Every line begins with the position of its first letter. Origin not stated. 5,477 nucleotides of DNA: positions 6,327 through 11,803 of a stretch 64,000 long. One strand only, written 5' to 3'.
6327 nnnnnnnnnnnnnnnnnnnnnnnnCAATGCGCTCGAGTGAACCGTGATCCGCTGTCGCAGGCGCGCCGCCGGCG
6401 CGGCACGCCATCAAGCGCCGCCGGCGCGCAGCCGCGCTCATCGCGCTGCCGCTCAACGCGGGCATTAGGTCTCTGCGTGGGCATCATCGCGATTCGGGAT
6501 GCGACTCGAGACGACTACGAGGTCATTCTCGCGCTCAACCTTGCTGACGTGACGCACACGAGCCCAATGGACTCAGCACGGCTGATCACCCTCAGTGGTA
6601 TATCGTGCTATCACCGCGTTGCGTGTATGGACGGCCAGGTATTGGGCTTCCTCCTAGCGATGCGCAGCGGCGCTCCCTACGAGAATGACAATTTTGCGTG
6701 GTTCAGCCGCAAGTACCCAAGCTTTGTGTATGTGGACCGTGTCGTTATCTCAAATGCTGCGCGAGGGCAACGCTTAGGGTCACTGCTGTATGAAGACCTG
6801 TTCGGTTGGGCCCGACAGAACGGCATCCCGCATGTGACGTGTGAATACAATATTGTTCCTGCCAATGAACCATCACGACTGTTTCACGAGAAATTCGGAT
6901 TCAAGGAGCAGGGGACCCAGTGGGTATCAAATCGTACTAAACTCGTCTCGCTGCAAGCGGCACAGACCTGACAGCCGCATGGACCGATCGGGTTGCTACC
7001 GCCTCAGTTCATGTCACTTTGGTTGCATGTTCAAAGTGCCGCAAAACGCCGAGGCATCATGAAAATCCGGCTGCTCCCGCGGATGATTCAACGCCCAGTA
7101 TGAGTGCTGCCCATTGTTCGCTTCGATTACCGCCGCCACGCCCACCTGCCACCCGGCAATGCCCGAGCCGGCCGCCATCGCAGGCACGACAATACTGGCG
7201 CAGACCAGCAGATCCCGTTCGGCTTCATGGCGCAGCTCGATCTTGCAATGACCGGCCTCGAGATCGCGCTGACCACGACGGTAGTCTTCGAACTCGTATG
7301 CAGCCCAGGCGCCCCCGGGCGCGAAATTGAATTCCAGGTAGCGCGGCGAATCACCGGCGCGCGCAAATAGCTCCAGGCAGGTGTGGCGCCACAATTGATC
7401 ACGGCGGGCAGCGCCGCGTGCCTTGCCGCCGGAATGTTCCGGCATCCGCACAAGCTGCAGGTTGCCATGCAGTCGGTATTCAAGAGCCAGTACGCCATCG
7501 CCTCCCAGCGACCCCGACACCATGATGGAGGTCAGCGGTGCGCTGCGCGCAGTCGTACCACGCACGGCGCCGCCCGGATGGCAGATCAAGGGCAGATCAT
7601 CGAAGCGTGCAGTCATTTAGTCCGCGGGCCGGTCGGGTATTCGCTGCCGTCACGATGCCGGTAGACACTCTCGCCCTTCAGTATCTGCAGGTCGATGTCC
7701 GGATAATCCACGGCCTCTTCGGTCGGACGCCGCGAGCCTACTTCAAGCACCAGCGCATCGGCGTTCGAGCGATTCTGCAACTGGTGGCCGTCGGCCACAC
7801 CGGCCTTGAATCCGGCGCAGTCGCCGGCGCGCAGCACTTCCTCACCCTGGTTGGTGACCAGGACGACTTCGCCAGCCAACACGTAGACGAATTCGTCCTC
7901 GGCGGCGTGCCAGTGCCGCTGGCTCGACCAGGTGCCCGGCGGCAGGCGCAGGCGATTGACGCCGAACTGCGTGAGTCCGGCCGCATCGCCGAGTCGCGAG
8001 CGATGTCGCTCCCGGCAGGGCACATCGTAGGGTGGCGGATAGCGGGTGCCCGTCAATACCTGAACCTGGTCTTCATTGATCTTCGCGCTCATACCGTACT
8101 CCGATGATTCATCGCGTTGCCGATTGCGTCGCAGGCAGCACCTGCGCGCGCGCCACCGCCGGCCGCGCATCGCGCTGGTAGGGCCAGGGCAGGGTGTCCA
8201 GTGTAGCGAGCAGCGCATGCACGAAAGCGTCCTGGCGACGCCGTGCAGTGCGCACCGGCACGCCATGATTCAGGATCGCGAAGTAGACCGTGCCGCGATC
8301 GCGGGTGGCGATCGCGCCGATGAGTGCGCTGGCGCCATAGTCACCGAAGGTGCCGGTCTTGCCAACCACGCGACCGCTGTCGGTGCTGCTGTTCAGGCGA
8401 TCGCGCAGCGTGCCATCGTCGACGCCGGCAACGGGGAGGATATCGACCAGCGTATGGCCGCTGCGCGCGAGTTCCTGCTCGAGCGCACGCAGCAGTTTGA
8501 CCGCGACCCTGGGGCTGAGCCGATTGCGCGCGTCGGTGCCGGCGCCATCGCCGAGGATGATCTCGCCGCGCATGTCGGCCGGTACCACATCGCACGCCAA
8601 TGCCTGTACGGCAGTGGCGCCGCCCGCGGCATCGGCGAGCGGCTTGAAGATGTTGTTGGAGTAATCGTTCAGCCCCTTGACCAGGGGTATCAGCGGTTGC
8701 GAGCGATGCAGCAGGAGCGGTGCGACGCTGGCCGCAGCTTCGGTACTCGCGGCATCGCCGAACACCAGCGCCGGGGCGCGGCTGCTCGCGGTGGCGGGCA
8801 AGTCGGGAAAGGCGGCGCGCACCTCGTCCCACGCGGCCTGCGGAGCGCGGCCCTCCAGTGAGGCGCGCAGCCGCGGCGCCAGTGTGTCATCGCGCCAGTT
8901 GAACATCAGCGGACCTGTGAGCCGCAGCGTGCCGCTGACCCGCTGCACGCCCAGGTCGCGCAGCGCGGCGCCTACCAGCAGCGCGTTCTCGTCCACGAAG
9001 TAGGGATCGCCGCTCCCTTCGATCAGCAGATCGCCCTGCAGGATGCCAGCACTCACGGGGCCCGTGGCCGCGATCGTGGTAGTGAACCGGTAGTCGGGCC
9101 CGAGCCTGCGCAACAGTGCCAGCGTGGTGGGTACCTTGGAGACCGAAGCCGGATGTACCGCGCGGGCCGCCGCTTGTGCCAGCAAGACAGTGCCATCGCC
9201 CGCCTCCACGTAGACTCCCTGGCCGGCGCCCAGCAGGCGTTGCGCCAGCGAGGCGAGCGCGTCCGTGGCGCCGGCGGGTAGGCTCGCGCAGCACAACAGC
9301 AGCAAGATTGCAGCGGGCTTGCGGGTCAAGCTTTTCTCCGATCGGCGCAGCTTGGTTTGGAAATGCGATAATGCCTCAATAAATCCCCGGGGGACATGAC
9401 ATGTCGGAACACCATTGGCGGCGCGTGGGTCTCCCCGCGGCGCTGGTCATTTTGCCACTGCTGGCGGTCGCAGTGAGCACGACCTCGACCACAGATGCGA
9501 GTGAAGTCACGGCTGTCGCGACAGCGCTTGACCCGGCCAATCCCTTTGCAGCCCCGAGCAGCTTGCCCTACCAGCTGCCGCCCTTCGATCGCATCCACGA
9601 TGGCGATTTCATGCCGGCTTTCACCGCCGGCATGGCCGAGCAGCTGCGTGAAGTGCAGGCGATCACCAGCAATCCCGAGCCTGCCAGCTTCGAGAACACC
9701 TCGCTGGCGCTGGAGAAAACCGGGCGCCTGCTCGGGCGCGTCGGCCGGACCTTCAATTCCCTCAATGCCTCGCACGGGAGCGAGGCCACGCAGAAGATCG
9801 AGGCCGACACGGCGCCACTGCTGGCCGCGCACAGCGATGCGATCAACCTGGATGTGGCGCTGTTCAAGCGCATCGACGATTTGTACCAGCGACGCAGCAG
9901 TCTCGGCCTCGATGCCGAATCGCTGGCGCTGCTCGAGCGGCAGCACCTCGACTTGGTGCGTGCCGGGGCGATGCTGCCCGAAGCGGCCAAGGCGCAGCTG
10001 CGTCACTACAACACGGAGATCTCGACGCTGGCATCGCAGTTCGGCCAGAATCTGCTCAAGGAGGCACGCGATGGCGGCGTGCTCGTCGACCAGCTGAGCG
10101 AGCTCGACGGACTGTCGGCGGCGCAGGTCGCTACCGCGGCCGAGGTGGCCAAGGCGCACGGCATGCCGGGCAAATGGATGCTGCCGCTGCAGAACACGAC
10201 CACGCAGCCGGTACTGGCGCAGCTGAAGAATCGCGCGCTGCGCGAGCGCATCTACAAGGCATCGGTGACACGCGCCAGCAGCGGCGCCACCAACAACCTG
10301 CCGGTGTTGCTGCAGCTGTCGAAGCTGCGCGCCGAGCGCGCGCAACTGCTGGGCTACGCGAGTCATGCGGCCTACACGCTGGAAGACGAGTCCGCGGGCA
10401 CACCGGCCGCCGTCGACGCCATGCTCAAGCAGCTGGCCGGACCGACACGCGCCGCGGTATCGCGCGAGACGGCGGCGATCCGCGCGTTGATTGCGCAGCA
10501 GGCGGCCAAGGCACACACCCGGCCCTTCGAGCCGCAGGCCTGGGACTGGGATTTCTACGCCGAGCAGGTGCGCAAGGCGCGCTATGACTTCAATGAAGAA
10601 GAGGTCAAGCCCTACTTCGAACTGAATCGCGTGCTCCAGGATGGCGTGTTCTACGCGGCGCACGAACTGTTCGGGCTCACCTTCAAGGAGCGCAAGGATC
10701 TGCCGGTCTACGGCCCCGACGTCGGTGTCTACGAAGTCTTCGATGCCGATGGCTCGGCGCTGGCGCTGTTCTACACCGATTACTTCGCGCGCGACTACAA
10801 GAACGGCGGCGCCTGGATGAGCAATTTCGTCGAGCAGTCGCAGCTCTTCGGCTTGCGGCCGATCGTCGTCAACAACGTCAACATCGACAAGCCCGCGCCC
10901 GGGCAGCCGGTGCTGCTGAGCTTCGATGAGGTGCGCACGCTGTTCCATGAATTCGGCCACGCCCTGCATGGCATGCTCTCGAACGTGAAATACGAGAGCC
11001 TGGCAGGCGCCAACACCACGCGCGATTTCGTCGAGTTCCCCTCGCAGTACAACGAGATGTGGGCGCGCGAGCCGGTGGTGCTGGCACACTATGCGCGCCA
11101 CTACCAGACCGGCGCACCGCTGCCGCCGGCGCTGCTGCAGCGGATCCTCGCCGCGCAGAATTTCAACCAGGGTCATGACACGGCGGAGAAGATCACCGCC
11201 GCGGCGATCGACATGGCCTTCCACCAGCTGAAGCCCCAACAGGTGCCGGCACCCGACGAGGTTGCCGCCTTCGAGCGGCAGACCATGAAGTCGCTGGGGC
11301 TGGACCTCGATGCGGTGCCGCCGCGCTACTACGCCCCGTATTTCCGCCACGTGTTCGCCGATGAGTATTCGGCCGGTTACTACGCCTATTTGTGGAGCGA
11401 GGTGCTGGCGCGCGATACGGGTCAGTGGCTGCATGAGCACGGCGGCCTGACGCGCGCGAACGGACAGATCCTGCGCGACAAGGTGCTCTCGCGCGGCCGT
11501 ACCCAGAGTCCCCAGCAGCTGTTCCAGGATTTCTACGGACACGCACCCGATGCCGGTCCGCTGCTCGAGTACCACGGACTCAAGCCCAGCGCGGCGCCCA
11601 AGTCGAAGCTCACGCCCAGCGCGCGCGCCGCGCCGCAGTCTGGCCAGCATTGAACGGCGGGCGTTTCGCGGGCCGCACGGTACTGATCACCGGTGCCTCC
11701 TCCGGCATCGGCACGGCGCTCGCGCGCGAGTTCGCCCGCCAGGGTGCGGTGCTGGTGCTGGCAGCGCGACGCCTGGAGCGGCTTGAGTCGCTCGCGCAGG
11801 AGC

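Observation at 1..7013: Distal part of a chromosomal integron cassette array (12 attC sites)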

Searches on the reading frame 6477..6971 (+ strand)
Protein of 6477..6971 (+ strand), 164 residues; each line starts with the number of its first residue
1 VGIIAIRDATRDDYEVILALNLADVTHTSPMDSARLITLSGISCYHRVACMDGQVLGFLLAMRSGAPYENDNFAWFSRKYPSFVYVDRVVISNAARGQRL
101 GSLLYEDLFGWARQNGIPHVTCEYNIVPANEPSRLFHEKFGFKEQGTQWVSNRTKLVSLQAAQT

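Call 10: search_protein_families(library=pfam, proteins=[window:6477-6971:+], max_evalue=0.01)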
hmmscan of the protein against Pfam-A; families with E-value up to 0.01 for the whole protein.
window:6477-6971:+ (164 aa): 3 families
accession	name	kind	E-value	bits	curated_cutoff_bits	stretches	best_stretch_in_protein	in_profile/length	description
PF00583.31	Acetyltransf_1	-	2e-10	41.4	20.7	1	45-142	34-116/116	Acetyltransferase (GNAT) family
PF13508.13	Acetyltransf_7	-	3e-07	31.1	27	1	48-144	7-84/84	Acetyltransferase (GNAT) domain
PF13673.13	Acetyltransf_10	-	0.0077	16.6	23.6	0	85-159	53-124/128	Acetyltransferase (GNAT) domain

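Call 65: search_protein_families(library=padloc, proteins=[window:6477-6971:+], max_evalue=0.01)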
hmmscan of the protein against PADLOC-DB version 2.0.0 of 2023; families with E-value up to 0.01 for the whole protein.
window:6477-6971:+ (164 aa): 1 family
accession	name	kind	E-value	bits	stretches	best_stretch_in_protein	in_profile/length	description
PDLC04421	PDC-M11A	-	0.0018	15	1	91-157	234-296/486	-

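Call 66: search_protein_families(library=ncbifam, proteins=[window:6477-6971:+], max_evalue=0.01)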
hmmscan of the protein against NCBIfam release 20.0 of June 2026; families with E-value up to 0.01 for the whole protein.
window:6477-6971:+ (164 aa): 5 families
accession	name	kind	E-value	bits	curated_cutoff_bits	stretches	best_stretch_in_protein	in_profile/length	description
NF043067.1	AAC_6p_group_E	equivalog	9.9e-05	22.2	140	1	83-145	70-130/140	aminoglycoside 6'-N-acetyltransferase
NF040503.1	resist_ArsN1a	equivalog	0.0001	22.1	170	1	89-148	82-139/159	arsinothricin resistance N-acetyltransferase ArsN1 family A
NF040502.1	PPT_acetyltrans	equivalog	0.001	18.8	300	1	75-147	77-147/183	phosphinothricin N-acetyltransferase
NF040504.1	resist_ArsN1b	equivalog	0.0032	17.3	210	1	88-146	81-137/159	arsinothricin resistance N-acetyltransferase ArsN1 family B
TIGR02406.1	ectoine_EctA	equivalog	0.0035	17.4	120.6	1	74-146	57-127/157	diaminobutyrate acetyltransferase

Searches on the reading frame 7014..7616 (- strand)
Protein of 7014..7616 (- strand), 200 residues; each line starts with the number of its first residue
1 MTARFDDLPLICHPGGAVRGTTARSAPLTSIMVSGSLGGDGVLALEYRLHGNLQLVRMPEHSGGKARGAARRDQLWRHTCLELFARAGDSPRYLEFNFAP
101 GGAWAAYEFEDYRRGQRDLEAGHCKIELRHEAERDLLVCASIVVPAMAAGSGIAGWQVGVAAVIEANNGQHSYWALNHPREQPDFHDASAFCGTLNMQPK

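Call 10: search_protein_families(library=pfam, proteins=[window:7014-7616:-], max_evalue=0.01)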
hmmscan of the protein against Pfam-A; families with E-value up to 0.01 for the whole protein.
window:7014-7616:- (200 aa): 0 families

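Call 31: search_protein_families(library=ncbifam, proteins=[window:7014-7616:-], max_evalue=0.00001)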
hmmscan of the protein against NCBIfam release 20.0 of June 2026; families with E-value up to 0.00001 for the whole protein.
window:7014-7616:- (200 aa): 0 families

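Call 45: find_homologous_proteins(query=window:7014-7616:-, max_evalue=1e-10)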
Query window:7014-7616:- (200 aa): 527 proteins with E <= 1e-10 among 1248 candidates; the best 120 are listed.
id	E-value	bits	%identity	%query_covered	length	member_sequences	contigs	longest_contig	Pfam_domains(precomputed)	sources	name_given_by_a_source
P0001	3.6e-134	463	100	100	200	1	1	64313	-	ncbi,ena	-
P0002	1.7e-110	386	86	98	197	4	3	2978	-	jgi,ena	-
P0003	9.1e-107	373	84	99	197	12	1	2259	-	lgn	-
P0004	2.9e-103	362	82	98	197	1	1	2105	-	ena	-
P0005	2.1e-93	330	72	100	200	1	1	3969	-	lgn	-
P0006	1.5e-87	311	70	98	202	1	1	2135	-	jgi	jgi:hypothetical protein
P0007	5.7e-85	302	69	99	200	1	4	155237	-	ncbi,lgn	-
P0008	1.2e-68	249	58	98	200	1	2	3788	-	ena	-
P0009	6.0e-66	240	55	98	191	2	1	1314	-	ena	-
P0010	1.9e-64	235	56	98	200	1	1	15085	-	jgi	jgi:hypothetical protein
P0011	2.0e-61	225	55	96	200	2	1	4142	-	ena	-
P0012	4.5e-59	218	58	85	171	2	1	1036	-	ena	-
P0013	2.5e-57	212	55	98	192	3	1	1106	-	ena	-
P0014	3.7e-57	211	56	89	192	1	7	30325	-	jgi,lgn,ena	-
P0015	1.8e-52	196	52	98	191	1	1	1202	-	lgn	-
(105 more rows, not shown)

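Call 46: find_encoding_contigs(protein=P0001, flank=10000, max_places=3)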
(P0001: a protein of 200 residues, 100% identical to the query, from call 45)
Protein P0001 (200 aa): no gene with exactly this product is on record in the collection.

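Call 47: find_encoding_contigs(protein=P0007, flank=10000, max_places=4)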
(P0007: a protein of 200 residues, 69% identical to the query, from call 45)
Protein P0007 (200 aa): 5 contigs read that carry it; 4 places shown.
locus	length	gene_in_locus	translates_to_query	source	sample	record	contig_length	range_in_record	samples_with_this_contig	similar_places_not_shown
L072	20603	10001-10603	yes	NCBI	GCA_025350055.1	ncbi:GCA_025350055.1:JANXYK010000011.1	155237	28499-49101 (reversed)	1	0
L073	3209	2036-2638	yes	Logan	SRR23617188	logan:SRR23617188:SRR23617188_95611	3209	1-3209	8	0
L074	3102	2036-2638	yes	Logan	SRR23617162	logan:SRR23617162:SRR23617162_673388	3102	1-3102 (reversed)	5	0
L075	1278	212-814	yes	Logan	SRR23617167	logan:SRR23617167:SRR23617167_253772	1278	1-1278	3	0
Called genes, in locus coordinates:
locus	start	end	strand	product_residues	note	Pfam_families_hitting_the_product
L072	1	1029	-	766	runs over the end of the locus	PF00593:TonB_dep_Rec_b-barrel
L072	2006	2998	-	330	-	-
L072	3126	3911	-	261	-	PF00072:Response_reg, PF04397:LytTR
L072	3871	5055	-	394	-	PF06580:His_kinase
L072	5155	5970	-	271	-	PF00106:adh_short, PF08659:KR, PF01370:Epimerase (weak), PF13561:adh_short_C2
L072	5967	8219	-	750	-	PF01432:Peptidase_M3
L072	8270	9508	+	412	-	PF02113:Peptidase_S13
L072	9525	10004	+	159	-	PF05899:Cupin_3 (weak), PF07883:Cupin_2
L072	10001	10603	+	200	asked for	-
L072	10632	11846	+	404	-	PF07075:NamZ_N, PF20732:NamZ_C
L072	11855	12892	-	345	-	PF02195:ParB_N (weak)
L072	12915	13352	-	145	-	-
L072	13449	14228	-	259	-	PF00535:Glycos_transf_2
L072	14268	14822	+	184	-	PF00300:His_Phos_1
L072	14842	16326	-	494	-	PF14691:Fer4_20, PF00070:Pyr_redox (weak), PF00890:FAD_binding_2 (weak), PF01266:DAO (weak), PF01494:FAD_binding_3 (weak), PF07992:Pyr_redox_2, PF13450:NAD_binding_8, PF07992:Pyr_redox_2, +5 more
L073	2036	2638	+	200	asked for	-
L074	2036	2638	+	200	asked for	-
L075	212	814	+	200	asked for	-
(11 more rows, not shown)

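Call 48: list_cluster_members(proteins=[P0001])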
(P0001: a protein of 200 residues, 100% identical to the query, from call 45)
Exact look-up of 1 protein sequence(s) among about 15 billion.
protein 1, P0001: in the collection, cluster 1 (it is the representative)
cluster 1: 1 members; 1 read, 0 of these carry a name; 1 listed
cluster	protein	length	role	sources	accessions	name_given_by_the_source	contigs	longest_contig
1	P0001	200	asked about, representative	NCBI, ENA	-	-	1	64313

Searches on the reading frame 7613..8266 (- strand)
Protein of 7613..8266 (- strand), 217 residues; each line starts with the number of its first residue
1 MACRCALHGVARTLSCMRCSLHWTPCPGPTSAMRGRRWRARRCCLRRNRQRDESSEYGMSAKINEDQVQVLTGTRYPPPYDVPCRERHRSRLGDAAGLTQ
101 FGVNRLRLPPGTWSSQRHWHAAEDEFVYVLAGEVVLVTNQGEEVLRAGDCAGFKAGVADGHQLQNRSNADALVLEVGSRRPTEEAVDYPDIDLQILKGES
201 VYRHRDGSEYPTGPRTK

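Call 10: search_protein_families(library=pfam, proteins=[window:7613-8266:-], max_evalue=0.01)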
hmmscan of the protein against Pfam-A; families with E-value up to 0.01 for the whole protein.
window:7613-8266:- (217 aa): 2 families
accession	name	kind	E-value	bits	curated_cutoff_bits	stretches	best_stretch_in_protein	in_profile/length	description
PF07883.17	Cupin_2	-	1.2e-16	60.6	27.2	1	106-176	3-69/70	Cupin domain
PF05899.18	Cupin_3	-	2.4e-06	27.6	23.5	1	116-157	18-60/74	EutQ-like cupin domain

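Call 13: find_encoding_contigs(protein=window:7613-8266:-, flank=10000, max_places=6)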
Protein window:7613-8266:- (217 aa): no gene with exactly this product is on record in the collection.

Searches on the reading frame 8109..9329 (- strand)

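Call 10: search_protein_families(library=pfam, proteins=[window:8109-9329:-], max_evalue=0.01)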
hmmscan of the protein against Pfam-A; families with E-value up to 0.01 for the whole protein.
window:8109-9329:- (406 aa): 2 families
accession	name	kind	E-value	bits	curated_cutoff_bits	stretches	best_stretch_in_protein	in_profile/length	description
PF02113.21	Peptidase_S13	-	3.7e-40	138.5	22.8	2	194-371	255-439/444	D-Ala-D-Ala carboxypeptidase 3 (S13) family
PF13354.11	Beta-lactamase2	-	5.3e-05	23.1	22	0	262-353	130-213/214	Beta-lactamase enzyme family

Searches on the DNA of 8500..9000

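Call 27: search_with_rna_model(model_id=R1, source=window, start=8500, end=9000, filters=off, max_evalue=1, show_alignments=1)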
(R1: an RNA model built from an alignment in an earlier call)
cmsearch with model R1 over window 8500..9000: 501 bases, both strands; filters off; matches with E-value up to 1: 5.
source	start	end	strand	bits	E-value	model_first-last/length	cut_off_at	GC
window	8675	8776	+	20.4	4.6e-06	1-126/126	no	0.7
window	8518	8637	+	4.6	0.4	1-126/126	no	0.73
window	8720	8763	-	4.4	0.47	1-126/126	no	0.7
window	8894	8964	+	3.8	0.76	22-105/126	no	0.7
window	8942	8964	-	3.8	0.77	1-126/126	no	0.78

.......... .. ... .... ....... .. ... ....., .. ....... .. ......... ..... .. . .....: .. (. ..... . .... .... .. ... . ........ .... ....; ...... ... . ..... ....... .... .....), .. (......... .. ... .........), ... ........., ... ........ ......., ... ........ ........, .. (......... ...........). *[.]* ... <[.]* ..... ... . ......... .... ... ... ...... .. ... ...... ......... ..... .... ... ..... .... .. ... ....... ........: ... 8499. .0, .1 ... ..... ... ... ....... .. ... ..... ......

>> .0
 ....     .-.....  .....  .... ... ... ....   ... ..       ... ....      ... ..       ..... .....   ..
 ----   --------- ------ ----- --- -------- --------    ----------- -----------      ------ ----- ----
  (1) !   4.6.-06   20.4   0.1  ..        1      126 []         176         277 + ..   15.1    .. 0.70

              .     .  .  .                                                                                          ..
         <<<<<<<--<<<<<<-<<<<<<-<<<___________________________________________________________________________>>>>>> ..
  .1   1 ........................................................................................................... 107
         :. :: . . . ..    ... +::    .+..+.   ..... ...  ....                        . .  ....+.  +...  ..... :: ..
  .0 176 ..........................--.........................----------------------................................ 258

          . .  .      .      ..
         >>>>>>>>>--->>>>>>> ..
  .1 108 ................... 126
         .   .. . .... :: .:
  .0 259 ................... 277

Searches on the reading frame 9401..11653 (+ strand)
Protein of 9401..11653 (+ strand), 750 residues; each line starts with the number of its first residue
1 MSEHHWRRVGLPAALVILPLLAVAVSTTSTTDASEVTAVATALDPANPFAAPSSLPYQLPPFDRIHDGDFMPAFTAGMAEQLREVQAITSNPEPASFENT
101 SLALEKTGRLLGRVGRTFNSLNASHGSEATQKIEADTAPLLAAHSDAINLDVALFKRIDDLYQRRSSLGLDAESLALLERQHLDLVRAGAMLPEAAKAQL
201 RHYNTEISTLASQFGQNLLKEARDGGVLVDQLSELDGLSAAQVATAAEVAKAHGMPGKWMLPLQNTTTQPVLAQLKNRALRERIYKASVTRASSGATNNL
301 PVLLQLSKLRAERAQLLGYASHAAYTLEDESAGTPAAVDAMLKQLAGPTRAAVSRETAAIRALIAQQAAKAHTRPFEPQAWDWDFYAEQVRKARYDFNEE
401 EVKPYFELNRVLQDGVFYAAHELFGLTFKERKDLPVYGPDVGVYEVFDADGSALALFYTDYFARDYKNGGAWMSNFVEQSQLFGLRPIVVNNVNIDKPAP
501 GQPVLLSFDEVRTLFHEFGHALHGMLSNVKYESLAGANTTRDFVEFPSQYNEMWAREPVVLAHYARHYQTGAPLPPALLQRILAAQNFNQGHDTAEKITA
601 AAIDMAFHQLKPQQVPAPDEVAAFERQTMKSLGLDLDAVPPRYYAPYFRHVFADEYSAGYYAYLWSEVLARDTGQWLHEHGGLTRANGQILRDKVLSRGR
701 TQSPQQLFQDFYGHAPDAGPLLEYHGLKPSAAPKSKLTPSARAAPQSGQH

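Call 31: search_protein_families(library=ncbifam, proteins=[window:9401-11653:+], max_evalue=0.00001)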
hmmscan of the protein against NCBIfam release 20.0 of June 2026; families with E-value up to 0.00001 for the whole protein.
window:9401-11653:+ (750 aa): 2 families
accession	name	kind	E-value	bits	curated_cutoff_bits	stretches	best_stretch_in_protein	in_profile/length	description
NF007624.0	PRK10280.1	equivalog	1.7e-236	786.6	944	1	46-728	4-680/681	peptidyl-dipeptidase Dcp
NF008159.0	PRK10911.1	equivalog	2.8e-113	379.5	927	1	52-728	4-679/680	oligopeptidase A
